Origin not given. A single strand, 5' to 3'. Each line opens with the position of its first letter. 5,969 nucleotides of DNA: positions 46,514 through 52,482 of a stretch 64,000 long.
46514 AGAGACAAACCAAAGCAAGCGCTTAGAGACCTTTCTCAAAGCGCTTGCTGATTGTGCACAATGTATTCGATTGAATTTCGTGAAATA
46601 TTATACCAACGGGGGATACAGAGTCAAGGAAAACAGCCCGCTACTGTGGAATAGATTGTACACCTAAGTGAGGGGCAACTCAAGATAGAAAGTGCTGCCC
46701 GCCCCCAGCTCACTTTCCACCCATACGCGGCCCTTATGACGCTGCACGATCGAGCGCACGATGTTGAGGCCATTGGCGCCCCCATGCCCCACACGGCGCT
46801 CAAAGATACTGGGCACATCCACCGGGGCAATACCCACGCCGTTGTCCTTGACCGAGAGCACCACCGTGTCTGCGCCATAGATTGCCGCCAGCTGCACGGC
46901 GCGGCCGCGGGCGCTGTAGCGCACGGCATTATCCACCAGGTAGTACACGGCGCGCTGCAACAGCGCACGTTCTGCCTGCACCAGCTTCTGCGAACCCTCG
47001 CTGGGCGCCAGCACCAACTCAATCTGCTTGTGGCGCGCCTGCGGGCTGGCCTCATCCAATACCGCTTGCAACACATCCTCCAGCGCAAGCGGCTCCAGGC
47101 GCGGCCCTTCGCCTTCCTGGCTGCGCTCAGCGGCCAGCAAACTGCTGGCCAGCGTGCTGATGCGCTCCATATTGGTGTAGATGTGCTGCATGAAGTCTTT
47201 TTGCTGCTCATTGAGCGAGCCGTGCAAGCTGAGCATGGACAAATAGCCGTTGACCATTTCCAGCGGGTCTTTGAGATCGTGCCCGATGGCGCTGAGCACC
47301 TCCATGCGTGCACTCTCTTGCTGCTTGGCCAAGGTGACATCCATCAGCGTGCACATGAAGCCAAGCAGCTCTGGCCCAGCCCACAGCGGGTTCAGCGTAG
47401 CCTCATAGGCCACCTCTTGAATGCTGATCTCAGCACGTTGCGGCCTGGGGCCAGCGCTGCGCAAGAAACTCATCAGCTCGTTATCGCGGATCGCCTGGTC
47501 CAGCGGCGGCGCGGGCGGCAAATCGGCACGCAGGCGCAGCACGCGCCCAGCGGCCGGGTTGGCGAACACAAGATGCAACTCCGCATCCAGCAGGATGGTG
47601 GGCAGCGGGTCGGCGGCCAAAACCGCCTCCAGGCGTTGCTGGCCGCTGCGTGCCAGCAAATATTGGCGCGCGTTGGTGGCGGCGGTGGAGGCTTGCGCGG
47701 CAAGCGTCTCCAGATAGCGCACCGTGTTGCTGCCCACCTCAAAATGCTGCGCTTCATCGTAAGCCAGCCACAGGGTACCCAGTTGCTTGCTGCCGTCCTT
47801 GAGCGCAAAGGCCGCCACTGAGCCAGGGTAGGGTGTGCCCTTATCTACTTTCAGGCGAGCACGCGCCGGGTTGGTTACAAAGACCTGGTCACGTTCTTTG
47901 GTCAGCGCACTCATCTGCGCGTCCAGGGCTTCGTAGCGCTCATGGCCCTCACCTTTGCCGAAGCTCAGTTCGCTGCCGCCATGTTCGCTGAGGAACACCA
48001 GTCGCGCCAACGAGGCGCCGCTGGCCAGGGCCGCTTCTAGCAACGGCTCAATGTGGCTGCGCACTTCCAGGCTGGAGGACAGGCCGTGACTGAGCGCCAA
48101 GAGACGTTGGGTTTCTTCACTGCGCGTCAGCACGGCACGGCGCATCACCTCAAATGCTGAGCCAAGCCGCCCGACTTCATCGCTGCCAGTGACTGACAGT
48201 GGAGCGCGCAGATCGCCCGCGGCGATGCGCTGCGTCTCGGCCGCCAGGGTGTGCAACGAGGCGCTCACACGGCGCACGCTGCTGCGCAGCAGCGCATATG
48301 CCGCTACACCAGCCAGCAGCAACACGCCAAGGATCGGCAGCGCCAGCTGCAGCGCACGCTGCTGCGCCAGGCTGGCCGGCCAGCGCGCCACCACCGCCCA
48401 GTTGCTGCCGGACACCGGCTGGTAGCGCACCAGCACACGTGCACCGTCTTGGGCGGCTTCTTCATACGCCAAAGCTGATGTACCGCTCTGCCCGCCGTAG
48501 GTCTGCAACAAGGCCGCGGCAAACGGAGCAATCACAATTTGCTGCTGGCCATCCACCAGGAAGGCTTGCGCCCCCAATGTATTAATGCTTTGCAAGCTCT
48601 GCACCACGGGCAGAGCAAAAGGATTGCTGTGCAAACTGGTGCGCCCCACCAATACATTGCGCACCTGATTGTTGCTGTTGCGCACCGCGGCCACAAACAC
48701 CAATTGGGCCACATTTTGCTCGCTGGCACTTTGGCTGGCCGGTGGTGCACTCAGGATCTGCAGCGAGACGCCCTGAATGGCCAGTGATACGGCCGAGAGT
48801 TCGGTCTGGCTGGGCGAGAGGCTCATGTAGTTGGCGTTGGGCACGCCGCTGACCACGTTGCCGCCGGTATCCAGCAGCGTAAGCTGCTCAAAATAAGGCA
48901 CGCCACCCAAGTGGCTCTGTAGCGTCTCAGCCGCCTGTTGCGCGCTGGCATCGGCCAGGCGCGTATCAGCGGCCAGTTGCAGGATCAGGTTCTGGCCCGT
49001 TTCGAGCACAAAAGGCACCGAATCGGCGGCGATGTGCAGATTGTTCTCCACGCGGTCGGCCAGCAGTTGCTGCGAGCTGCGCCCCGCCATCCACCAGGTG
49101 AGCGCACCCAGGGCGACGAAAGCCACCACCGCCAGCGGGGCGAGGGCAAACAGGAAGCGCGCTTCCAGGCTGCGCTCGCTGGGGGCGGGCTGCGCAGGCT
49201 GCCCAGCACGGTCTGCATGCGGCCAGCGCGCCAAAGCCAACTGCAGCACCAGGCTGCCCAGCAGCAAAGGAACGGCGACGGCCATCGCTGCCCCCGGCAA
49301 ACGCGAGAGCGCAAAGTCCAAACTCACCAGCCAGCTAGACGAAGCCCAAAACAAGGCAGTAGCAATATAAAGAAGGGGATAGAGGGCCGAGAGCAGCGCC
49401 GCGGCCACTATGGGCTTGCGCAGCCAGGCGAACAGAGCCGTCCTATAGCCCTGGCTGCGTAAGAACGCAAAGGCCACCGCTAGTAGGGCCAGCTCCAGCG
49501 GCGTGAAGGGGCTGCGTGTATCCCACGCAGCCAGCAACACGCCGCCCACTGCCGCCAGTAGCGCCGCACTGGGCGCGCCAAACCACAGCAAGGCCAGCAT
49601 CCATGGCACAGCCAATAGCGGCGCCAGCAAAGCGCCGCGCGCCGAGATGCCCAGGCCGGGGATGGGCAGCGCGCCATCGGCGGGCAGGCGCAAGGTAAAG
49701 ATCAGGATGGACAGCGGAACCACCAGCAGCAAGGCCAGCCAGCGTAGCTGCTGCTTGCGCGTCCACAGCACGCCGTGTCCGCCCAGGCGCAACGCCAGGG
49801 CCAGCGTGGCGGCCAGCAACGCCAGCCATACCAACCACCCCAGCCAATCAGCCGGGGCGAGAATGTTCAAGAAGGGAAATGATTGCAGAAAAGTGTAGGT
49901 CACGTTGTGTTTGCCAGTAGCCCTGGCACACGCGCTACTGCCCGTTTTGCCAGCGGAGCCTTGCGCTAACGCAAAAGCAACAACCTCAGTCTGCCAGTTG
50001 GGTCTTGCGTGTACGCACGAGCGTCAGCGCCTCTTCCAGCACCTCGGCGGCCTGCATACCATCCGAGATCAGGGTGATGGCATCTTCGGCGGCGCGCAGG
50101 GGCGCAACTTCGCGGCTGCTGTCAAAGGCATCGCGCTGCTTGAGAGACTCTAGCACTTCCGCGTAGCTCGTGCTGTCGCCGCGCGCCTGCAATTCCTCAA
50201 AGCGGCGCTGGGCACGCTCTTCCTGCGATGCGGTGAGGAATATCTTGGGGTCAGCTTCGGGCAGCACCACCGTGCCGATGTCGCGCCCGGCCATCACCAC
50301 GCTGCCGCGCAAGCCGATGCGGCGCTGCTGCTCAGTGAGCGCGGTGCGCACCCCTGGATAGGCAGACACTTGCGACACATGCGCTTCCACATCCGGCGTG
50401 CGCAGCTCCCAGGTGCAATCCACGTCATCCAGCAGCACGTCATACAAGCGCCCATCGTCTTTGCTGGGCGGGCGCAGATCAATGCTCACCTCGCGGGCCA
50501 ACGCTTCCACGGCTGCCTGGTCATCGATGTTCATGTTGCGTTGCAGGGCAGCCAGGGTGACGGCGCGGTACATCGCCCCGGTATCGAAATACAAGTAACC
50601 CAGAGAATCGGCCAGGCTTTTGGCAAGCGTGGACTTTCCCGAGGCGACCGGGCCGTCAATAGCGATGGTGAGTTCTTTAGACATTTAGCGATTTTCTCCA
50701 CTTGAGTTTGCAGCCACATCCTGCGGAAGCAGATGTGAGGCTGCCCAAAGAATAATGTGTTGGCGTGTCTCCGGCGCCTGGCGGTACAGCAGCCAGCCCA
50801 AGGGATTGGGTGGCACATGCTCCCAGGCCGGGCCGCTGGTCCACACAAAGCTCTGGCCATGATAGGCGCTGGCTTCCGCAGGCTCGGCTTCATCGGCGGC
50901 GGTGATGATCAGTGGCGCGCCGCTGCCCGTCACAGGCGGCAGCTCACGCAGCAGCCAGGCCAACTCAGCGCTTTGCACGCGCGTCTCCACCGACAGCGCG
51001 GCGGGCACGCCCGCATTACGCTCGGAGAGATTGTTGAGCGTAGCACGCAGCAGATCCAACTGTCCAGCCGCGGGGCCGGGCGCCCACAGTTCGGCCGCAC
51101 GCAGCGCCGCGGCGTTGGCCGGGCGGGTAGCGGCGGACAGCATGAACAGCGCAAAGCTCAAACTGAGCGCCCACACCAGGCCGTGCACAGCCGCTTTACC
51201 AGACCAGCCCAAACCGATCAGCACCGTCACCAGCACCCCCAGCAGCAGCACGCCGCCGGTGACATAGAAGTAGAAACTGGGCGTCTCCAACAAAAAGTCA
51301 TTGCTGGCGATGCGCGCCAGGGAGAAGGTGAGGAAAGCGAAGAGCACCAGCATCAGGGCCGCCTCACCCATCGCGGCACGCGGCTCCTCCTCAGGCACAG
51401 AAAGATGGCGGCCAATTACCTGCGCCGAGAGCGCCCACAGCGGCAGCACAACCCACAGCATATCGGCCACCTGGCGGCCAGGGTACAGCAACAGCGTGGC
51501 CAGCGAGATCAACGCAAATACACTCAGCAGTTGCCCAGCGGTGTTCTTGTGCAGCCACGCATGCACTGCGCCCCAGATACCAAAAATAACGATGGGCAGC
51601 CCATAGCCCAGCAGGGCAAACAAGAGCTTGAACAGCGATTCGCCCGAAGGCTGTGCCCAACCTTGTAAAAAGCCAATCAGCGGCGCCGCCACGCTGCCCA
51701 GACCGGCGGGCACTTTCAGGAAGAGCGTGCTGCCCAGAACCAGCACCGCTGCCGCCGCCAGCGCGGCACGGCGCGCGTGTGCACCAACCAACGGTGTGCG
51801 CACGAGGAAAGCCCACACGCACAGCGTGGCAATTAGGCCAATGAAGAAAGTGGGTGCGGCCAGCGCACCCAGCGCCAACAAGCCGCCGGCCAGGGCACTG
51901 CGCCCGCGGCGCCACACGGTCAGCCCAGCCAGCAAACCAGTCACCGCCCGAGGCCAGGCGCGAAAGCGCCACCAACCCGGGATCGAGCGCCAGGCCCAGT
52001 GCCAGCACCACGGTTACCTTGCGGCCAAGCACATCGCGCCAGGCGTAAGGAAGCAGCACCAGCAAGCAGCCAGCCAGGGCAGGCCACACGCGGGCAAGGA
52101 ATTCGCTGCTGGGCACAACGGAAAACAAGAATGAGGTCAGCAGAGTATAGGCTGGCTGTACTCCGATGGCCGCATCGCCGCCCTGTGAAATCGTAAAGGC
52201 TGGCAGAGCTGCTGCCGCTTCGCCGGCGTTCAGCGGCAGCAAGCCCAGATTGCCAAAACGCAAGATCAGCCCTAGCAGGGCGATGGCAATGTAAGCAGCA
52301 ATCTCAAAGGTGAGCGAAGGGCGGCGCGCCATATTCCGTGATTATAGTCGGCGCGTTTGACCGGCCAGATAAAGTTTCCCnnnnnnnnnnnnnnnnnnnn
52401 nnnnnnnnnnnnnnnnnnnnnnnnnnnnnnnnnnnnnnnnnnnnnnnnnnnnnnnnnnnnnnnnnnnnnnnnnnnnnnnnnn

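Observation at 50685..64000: Operon-like block of giant polytopic membrane proteins (GT-C-like plus three 'YYY'/DUF2298 modules) with a GT4 and a methyltransferase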

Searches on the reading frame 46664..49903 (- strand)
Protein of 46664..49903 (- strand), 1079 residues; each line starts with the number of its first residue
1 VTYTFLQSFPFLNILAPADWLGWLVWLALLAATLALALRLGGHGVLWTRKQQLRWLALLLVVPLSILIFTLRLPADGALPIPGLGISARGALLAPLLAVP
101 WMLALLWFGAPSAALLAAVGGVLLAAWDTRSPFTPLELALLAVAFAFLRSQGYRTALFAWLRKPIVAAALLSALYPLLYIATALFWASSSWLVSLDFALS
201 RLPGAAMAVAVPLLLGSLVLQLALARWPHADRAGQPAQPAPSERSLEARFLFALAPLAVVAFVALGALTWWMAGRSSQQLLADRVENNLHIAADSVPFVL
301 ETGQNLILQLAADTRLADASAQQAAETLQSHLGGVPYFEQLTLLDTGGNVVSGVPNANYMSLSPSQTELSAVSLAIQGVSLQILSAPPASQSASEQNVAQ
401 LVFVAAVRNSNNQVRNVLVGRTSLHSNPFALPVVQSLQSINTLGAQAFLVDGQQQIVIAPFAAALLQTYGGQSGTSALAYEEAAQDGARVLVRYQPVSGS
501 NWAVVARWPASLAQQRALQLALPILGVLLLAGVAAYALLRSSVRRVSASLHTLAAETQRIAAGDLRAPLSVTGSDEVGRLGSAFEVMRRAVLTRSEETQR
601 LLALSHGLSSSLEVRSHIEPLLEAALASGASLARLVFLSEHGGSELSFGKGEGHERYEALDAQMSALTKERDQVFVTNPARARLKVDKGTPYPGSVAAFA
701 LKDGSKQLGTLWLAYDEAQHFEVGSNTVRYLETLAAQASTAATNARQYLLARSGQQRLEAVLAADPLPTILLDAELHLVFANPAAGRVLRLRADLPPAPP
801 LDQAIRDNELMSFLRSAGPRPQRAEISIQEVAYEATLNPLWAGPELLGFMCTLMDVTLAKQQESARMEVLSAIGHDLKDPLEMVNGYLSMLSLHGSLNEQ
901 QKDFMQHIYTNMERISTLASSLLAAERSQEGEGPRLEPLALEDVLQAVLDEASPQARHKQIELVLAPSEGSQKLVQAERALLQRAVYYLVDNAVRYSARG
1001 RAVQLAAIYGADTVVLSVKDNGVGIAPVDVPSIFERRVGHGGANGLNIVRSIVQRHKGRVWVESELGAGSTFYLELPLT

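Call 4: search_protein_families(library=pfam, proteins=[window:46664-49903:-], max_evalue=0.01)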
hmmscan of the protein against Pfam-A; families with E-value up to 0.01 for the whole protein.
window:46664-49903:- (1079 aa): 4 families
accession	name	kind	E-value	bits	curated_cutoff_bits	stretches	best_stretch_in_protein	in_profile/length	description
PF02518.31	HATPase_c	-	4.2e-20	72.7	26.4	1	980-1078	4-109/111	Histidine kinase-, DNA gyrase B-, and HSP90-like ATPase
PF00672.30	HAMP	-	1.6e-12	47.9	25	1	543-590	3-50/53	HAMP domain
PF02743.24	dCache_1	-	3.3e-09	37.1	45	1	307-506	33-239/240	Cache domain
PF00512.31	HisKA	-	4.1e-08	33.6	26.9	1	866-931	2-66/66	His Kinase A (phospho-acceptor) domain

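Call 5: search_protein_families(library=ncbifam, proteins=[window:46664-49903:-], max_evalue=0.01)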
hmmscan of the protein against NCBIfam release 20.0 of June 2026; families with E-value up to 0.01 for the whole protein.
window:46664-49903:- (1079 aa): 77 families (the best 25 are shown)
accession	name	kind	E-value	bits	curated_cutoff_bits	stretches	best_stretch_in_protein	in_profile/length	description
NF046044.1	PnpS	equivalog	3.1e-44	151.6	400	1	730-1077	28-390/390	two-component system histidine kinase PnpS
TIGR02966.1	phoR_proteo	equivalog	2e-42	145.4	334.2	1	756-1074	6-331/333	phosphate regulon sensor histidine kinase PhoR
NF033092.0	HK_WalK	equivalog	2.2e-35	122.3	725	2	847-1078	353-594/594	cell wall metabolism sensor histidine kinase WalK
NF008312.0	PRK11100.1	equivalog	5.3e-31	108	356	2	870-1077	260-473/477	two-component system sensor histidine kinase CreC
TIGR02956.1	TMAO_torS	equivalog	1.2e-26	93.1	676.5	2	859-1079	457-683/967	TMAO reductase system sensor histidine kinase/response regulator TorS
NF041832.1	near_NosP_CTERM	subfamily_domain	1.7e-24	86.6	400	1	865-1079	6-226/370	NahK/ErcS family hybrid sensor histidine kinase/response regulator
NF045911.1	TCSHisKinNblS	equivalog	2.2e-24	85.8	1000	1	769-1078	279-620/621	two-component system sensor histidine kinase NblS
NF007007.0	PRK09470.1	equivalog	2.1e-23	83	486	1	864-1078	243-459/463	envelope stress sensor histidine kinase CpxA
NF041735.1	hist_kin_RppB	equivalog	2.3e-23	82.7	400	1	873-1077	223-438/438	two-component system sensor histidine kinase RppB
NF041880.1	EPS_EpsF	equivalog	5.4e-23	81.2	900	1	864-1077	272-492/492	response regulator EpsF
NF006800.0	PRK09303.1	equivalog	7.5e-23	81.1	342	1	862-1078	147-377/383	histidine kinase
NF008468.0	PRK11360.1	equivalog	9.4e-22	77.1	646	1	770-1078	282-608/616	two-component system sensor histidine kinase AtoS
NF047874.1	MASE3_PAS_HK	subfamily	3.8e-21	75.5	560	1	859-1078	391-625/655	MASE3 domain-containing sensor histidine kinase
NF040691.1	MtrAB_MtrB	equivalog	5.1e-21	75.3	450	2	870-1078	275-492/507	MtrAB system histidine kinase MtrB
NF008235.0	PRK11006.1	equivalog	7.1e-21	74.6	390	1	851-1077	189-422/431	phosphate regulon sensor histidine kinase PhoR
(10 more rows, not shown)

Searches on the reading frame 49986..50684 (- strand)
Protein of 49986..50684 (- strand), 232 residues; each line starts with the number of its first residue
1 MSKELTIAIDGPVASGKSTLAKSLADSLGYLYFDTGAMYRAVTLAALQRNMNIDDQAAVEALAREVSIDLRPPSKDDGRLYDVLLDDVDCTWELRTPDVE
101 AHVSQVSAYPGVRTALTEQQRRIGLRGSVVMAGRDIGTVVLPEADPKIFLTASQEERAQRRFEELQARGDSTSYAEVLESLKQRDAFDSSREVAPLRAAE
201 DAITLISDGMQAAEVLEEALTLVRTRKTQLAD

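Call 4: search_protein_families(library=pfam, proteins=[window:49986-50684:-], max_evalue=0.01)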
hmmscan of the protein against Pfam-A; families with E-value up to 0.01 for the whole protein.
window:49986-50684:- (232 aa): 5 families
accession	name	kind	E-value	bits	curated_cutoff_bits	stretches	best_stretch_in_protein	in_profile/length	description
PF02224.24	Cytidylate_kin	-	1.8e-70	237.4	26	1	7-224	1-210/211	Cytidylate kinase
PF13189.12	Cytidylate_kin2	-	9.3e-09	36.1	28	1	7-185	2-147/176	Cytidylate kinase-like family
PF13207.12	AAA_17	-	1.8e-05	25.5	27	1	11-77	2-72/136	AAA domain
PF13238.12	AAA_18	-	3.5e-05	24.7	29.4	1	7-58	1-44/128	AAA domain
PF01712.25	dNK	-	0.00095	19.4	27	1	7-33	1-27/203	Deoxynucleoside kinase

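Call 5: search_protein_families(library=ncbifam, proteins=[window:49986-50684:-], max_evalue=0.01)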
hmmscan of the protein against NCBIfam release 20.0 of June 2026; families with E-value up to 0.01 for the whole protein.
window:49986-50684:- (232 aa): 9 families
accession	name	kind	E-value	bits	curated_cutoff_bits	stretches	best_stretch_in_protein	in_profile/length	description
NF010004.0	PRK13477.1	equivalog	4.3e-75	253.1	524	1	4-228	285-508/514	bifunctional pantoate--beta-alanine ligase/(d)CMP kinase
TIGR00017.1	cmk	equivalog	1.4e-67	227.6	135.55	1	4-221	2-215/217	(d)CMP kinase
NF008816.0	PRK11860.1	equivalog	2.7e-53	181.1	943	1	7-227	446-658/662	bifunctional 3-phosphoshikimate 1-carboxyvinyltransferase/cytidylate kinase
NF007071.0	PRK09518.1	equivalog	1.7e-47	162.3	953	1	4-224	4-226/706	bifunctional cytidylate kinase/GTPase Der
TIGR02173.1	cyt_kin_arch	equivalog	5e-09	36.4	102.1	1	6-59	2-51/169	(d)CMP kinase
NF040667.1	hom_kin_desulfo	exception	0.00018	21.4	197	1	9-52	5-48/163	homoserine kinase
NF006746.0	PRK09270.1-5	subfamily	0.0022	16.9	250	1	4-28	21-45/210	nucleoside/nucleotide kinase family protein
NF011105.0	PRK14532.1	equivalog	0.0035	16.9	162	0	8-44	4-40/189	adenylate kinase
NF002988.0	PRK03731.1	equivalog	0.0048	16.7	161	0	7-41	5-39/174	shikimate kinase AroL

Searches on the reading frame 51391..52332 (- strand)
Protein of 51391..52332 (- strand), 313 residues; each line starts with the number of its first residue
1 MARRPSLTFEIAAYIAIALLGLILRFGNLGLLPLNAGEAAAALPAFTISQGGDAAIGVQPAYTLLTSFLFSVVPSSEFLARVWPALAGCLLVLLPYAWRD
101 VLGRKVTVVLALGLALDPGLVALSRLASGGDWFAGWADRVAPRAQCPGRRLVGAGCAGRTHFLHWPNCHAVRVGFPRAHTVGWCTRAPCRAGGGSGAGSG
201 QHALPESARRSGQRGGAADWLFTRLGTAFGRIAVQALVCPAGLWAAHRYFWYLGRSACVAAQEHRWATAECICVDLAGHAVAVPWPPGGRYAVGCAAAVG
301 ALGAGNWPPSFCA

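Call 4: search_protein_families(library=pfam, proteins=[window:51391-52332:-], max_evalue=0.01)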
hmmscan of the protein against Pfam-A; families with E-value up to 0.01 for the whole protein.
window:51391-52332:- (313 aa): 1 family
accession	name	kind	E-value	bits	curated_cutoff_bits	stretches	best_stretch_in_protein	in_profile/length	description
PF02366.24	PMT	-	0.0096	15.9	22.7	0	57-127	61-134/245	Dolichyl-phosphate-mannose-protein mannosyltransferase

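Call 5: search_protein_families(library=ncbifam, proteins=[window:51391-52332:-], max_evalue=0.01)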
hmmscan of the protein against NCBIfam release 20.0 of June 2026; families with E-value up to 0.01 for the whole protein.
window:51391-52332:- (313 aa): 1 family
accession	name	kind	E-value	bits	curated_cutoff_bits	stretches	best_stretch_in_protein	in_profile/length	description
TIGR03663.1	TIGR03663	subfamily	2.5e-10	40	126.25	1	13-126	3-119/435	flippase activity-associated protein Agl23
